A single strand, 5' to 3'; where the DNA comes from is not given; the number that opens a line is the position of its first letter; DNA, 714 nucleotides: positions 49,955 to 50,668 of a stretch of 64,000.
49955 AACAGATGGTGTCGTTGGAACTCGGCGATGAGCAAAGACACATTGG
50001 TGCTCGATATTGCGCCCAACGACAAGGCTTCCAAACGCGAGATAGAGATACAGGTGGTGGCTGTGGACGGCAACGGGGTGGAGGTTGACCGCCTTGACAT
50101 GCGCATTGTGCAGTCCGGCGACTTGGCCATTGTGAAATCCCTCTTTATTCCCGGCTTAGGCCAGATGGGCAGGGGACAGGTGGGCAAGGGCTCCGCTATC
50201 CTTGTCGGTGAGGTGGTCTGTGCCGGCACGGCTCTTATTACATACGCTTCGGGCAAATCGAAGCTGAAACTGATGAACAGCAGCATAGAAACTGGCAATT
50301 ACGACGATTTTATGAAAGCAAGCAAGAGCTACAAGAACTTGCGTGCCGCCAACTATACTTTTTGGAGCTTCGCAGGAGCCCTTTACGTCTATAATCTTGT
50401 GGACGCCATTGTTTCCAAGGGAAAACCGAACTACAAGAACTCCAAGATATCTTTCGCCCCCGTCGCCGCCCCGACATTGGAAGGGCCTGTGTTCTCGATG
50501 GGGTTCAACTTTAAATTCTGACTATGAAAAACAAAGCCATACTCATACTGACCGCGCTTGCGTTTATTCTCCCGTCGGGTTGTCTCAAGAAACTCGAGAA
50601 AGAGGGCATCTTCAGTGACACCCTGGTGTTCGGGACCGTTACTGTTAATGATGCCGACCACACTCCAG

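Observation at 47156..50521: Tandem paralogs with a conserved AQC-PREQRGD N-terminus, BACON-like modules and an unusual C-terminal anchor ending in Phe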

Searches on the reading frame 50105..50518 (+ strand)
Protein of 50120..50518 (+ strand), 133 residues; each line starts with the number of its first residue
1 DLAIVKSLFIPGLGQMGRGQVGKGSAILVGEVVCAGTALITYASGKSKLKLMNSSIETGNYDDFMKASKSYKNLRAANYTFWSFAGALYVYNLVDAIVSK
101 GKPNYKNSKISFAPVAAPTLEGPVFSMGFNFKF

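Call 14: search_protein_families(library=pfam, proteins=[window:50120-50518:+], max_evalue=10)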
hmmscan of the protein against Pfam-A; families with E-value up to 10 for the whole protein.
seq(133 aa): 2 families
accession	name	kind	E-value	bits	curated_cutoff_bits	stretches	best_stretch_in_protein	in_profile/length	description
PF18935.5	DUF5683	-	0.00082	19.8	26.7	1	3-105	8-118/151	Family of unknown function (DUF5683)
PF02245.21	Pur_DNA_glyco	-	0.26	11.1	27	1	56-93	31-69/181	Methylpurine-DNA glycosylase (MPG)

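Call 16: find_homologous_proteins(query=A2, max_evalue=0.01)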
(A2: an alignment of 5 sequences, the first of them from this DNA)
Query A2 (5 sequences) (133 aa, profile of the alignment): 3 proteins with E <= 0.01 among 3346 candidates.
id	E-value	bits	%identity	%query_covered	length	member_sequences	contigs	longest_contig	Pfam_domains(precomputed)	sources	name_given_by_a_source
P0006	6.9e-5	41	27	98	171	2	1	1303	PF18935.6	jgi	-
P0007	2.4e-3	36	28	94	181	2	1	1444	PF18935.6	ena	-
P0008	4.2e-3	35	26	94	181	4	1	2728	PF18935.6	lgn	-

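Call 35: find_related_loci(query=A2, collection=genome_contigs, flank=10000)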
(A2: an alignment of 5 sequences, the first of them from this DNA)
Query A2 (133 aa) in genome_contigs; peptide patterns used: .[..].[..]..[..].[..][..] (x = any residue, [..] = any of these).
89 stretches matched a pattern; 29 encode a relative of the query (tblastn E <= 1e-3); 29 distinct loci.
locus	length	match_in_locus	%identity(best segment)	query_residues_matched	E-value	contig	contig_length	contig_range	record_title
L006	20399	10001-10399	87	1-133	7e-77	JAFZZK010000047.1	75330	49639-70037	MAG: Bacteroidales bacterium isolate RGIG8237 Water_buffalos_Rumen-5__c2471824, whole genome shotgun sequence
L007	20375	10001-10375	35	2-131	2e-22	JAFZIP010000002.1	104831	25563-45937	MAG: Bacteroidales bacterium isolate RGIG7800 Water_buffalos_Reticulum-1__c60, whole genome shotgun sequence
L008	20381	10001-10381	34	3-132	2e-21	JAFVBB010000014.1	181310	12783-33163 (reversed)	MAG: Bacteroidales bacterium isolate RGIG5008 Roe_deer_Rumen-5__c1447, whole genome shotgun sequence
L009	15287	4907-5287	31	2-133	4e-17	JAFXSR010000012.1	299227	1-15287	MAG: Bacteroidales bacterium isolate RGIG6710 Sheep_Rumen-2__c273024, whole genome shotgun sequence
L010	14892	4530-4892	35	3-129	2e-13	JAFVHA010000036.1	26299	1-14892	MAG: Paludibacteraceae bacterium isolate RGIG5163 Sheep_Abomasum-5__c1213, whole genome shotgun sequence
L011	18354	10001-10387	32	3-133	2e-12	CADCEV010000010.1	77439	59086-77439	MAG: uncultured Bacteroidales bacterium isolate RUG14576 genome assembly, contig: RUG14576_asm_10, whole genome shotgun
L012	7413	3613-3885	34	3-96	1e-9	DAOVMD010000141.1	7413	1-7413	MAG TPA_asm: Candidatus Mcinerneyibacteriota bacterium isolate CSMAG_1462 CSMAG_1462_k141_1267049_length_7413_cov_15.000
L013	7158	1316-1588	31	3-96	6e-7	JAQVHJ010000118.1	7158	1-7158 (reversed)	MAG: bacterium isolate STE_202 NODE_29239_length_7158_cov_2.999004_Sandtown_E, whole genome shotgun sequence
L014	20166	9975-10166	41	3-61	1e-6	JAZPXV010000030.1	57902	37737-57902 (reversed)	MAG: Tidjanibacter sp. isolate T1900044650_TS20190116.MAGScoT_cleanbin_000001 SGB_1411_k141_1143386, whole genome shotgu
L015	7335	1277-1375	58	2-34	4e-6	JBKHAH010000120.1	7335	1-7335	MAG: Bacteroidales bacterium isolate D1M01_13 NODE_16255_length_7335_cov_20.770467, whole genome shotgun sequence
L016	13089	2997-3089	65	3-33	7e-6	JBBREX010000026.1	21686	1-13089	MAG: Fimbriimonadales bacterium isolate Co_metawrap_2535 Cmw_2535_k141_17822482_length_21686_cov_7.0000, whole genome sh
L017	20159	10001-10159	43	5-65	6e-6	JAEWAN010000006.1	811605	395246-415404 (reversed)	MAG: Bacteroidetes bacterium isolate OH_PBB_21 k127_1814344, whole genome shotgun sequence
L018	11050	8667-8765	58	2-34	6e-6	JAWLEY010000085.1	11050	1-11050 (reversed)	MAG: Perlabentimonas sp. isolate 20BLK6-1.bin.99 NODE_6486_length_11050_cov_13.365081, whole genome shotgun sequence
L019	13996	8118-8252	44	5-49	7e-6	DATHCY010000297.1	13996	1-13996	MAG TPA_asm: Methanocella sp. isolate SMAG_U12379 k141_527966, whole genome shotgun sequence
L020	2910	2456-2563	53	5-40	1e-5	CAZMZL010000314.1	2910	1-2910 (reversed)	MAG TPA_asm: uncultured Anaerolineaceae bacterium isolate binchicken_co121_8 genome assembly, contig: NODE_46598_length_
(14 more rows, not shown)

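Call 36: predict_structure(alignment_id=A3)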
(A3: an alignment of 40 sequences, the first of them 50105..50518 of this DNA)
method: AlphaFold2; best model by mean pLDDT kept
length: 138 residues; sequences in the alignment: 40
mean_pLDDT: 80.4   pTM: 0.61
mean pLDDT of the five models: 80.4, 78.1, 75.1, 75.0, 64.7
residues with pLDDT >= 90: 48; 70-90: 53; 50-70: 34; < 50: 3
segments of 3 or more residues with pLDDT < 50: 1-3
pLDDT, mean of each block of 10 residues (from residue 1): 56 67 77 87 91 92 93 94 91 87 74 66 81 68
secondary structure, 60 per line:
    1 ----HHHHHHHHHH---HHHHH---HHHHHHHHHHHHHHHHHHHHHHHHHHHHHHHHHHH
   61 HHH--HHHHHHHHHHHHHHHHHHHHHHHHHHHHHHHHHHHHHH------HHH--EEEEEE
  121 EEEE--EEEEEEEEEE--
elements in order: H5-14 H18-22 H26-63 H66-103 E115-124 E127-136

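Call 44: fold_search(model_id=the predicted structure, library=pdb)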
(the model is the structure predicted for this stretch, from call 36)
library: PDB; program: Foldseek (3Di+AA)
matches with E <= 10: 311; with E <= 0.001: 0
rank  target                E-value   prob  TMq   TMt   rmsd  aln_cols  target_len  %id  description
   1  6hdz_A                1.0e+00  0.28  0.33  0.14   6.8       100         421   10  Pseudomonas aeruginosa Seryl-tRNA Synthetase in Complex with 5'-O-(N-(L-seryl)-Sulfamoyl)uridine (released 2019-12-04)
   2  2b5u_A                1.0e+00  0.13  0.30  0.12  25.4       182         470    8  Crystal Structure Of Colicin E3 V206C Mutant In Complex With Its Immunity Protein (released 2006-11-07)
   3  9f6d_A                1.6e+00  0.60  0.34  0.05   4.7        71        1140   11  Human DNA polymerase epsilon bound to DNA and PCNA (open conformation) (released 2024-08-07)
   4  8t8f_D                1.7e+00  0.14  0.26  0.13  10.3       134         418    7  Smc5/6 8mer (released 2023-11-15)
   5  8ftm_A                1.8e+00  0.69  0.38  0.08   9.4        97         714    7  Setx-ssRNA-ADP-SO4 complex (released 2023-10-25)
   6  9tav_B                1.8e+00  0.10  0.24  0.26  17.9       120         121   19  De novo photoenzyme photoABLE2 in complex with substrate (released 2026-03-25)
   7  9cfs_A                2.2e+00  0.77  0.42  0.65   2.6        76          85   14  Structure of a 150% lengthened variant of the E. coli ROP protein (released 2025-07-02)
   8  4xgs_B                2.2e+00  0.72  0.39  0.33   8.6        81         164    9  Crystal structure analysis of novel iron uptake mechanism of Gram-negative bacterial ferritin (released 2016-07-06)
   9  9tg4_G                2.2e+00  0.72  0.46  0.20   3.6        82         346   12  Structure of the YbjP lipoprotein bound to the AcrABZ-TolC efflux pump (released 2026-04-08)
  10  9f6k_A                2.2e+00  0.44  0.32  0.05   4.8        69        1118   12  Human DNA Polymerase epsilon bound to T-C mismatched DNA (Frayed Substrate state) (released 2024-08-07)
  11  2wie_A                2.2e+00  0.11  0.20  0.30   8.9        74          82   19  High-resolution structure of the rotor ring from a proton dependent ATP synthase (released 2009-09-29)
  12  7tal                  2.3e+00  0.96  0.38  0.27   0.8        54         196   17  LOV2-DARPIN fusion : D4_deltaDARP (released 2023-07-05)
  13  4ztt_E                2.3e+00  0.77  0.39  0.33   5.6        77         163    9  Crystal structures of ferritin mutants reveal diferric-peroxo intermediates (released 2016-06-15)
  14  2dq0_A                2.3e+00  0.23  0.43  0.16   9.6       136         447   11  Crystal structure of seryl-tRNA synthetase from Pyrococcus horikoshii complexed with a seryl-adenylate analog (released 2007-06-05)
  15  7qnl                  2.5e+00  0.96  0.34  0.20   0.7        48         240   17  LOV2-DARPIN FUSION - D4_DeltaLOV (released 2023-07-05)
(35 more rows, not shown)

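Call 45: search_protein_families(library=ncbifam, proteins=[P0006, P0007], max_evalue=0.01)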
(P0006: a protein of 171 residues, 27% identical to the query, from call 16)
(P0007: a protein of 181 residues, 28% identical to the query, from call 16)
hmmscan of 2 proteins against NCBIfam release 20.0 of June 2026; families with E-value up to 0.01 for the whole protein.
P0006 (171 aa): 0 families

P0007 (181 aa): 0 families

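Call 59: search_protein_families(library=pfam, alignment_id=A3, max_evalue=0.01)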
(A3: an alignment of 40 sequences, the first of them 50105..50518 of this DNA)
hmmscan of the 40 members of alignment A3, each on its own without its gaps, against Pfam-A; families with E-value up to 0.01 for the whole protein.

A. member 1, window:50105-50518:+ (138 aa): 1 family
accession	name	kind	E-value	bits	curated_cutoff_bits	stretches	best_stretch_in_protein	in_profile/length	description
PF18935.5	DUF5683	-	0.00045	20.7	26.7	1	6-110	6-118/151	Family of unknown function (DUF5683)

B. families by the number of members that match (of 40 scanned): 1 family
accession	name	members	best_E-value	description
PF18935.5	DUF5683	12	2.3e-10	Family of unknown function (DUF5683)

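Call 67: search_solved_structures(query=A3, max_evalue=5, show_alignments=2)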
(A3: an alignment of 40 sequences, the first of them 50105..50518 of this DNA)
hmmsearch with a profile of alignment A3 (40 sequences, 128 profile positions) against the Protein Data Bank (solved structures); distinct sequences matched with E-value up to 5: 13.
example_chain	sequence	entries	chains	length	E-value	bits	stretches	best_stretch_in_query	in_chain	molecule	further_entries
8pjv_A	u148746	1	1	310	0.26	14.4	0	14-35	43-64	SAKe6DR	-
8pjz_A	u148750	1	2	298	0.32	14.1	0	14-35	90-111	SAKe6EEtal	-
8pju_A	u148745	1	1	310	0.4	13.8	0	14-36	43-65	SAKe6DEtal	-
8pjw_A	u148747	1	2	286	0.42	13.7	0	14-35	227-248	SAKe6FE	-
7piu_R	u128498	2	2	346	0.52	13.4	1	6-36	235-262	Melanocortin receptor 4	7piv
6p6z_A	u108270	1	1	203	0.54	13.4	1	19-81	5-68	Non-structural protein 4A,Serine protease NS3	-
8pjt_A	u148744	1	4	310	0.54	13.4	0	14-35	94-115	SAKe6DEref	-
7aue_R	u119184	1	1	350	0.55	13.4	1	6-36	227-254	Melanocortin receptor 4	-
7f53_R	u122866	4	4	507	0.96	12.6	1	6-36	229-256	Melanocortin receptor 4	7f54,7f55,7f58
21lt_R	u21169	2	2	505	0.96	12.6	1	6-36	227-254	Melanocortin receptor 4,LgBiT subunit | Melanocortin receptor 4,Melanocortin receptor 4,Melanocortin receptor 4,LgBiT subunit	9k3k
8qj2_A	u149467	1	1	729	1.3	12.2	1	6-36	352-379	Soluble cytochrome b562,Melanocortin receptor 4,Red fluorescent protein drFP583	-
1be2_A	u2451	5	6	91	1.7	11.8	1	58-111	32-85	LIPID TRANSFER PROTEIN | nonspecific lipid-transfer protein 1 | Non-specific lipid-transfer protein 1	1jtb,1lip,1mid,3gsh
7on6_A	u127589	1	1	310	2.5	11.2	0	14-35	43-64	SAKe6AE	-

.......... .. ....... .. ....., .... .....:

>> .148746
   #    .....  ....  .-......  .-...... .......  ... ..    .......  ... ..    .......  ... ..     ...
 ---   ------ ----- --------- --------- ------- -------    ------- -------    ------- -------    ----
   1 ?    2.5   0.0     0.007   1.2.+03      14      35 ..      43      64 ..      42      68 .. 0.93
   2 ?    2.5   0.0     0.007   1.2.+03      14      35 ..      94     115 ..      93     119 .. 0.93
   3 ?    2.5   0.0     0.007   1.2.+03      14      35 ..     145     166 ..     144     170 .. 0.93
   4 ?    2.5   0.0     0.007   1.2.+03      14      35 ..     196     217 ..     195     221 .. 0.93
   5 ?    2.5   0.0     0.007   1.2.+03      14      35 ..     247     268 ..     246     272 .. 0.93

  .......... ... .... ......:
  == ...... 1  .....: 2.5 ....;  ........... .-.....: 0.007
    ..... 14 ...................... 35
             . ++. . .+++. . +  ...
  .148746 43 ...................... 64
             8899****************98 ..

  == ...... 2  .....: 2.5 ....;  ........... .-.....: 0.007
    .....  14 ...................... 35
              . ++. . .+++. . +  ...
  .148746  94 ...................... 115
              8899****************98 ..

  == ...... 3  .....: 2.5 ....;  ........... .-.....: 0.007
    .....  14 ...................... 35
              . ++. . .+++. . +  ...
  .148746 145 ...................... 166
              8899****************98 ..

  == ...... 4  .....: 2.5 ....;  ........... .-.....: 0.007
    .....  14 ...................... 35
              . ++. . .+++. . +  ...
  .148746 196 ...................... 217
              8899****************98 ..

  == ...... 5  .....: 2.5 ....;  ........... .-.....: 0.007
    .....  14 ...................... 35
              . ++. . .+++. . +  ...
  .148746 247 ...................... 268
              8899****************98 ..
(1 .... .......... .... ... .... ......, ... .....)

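Call 73: search_protein_families(library=pfam, proteins=[L007:7441-8949:+, L007:8977-9555:+, L007:10403-11647:+], max_evalue=0.05)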
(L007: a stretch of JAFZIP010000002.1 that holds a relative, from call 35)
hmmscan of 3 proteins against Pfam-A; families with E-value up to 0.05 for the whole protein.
L007:7441-8949:+ (503 aa): 0 families

L007:8977-9555:+ (193 aa): 1 family
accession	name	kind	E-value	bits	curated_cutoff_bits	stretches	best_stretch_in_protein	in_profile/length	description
PF05309.16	TraE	-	0.023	14.6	24.8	0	3-78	22-96/182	TraE protein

L007:10403-11647:+ (415 aa): 4 families
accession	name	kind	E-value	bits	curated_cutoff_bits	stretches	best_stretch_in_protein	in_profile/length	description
PF00041.27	fn3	-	2.9e-09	37.5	25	0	284-306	52-74/84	Fibronectin type III domain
PF16656.11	Pur_ac_phosph_N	-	6.9e-06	27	30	1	173-218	51-93/93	Purple acid Phosphatase, N-terminal domain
PF16974.11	NAR2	-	2.3e-05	24.4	26.6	1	290-311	102-125/142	High-affinity nitrate transporter accessory, Ig-like domain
PF25059.1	FN3_DSCAM-DSCAML_C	-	0.0011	19.7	39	0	285-310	49-74/89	DSCAM/DSCAML C-terminal Fn3-like domain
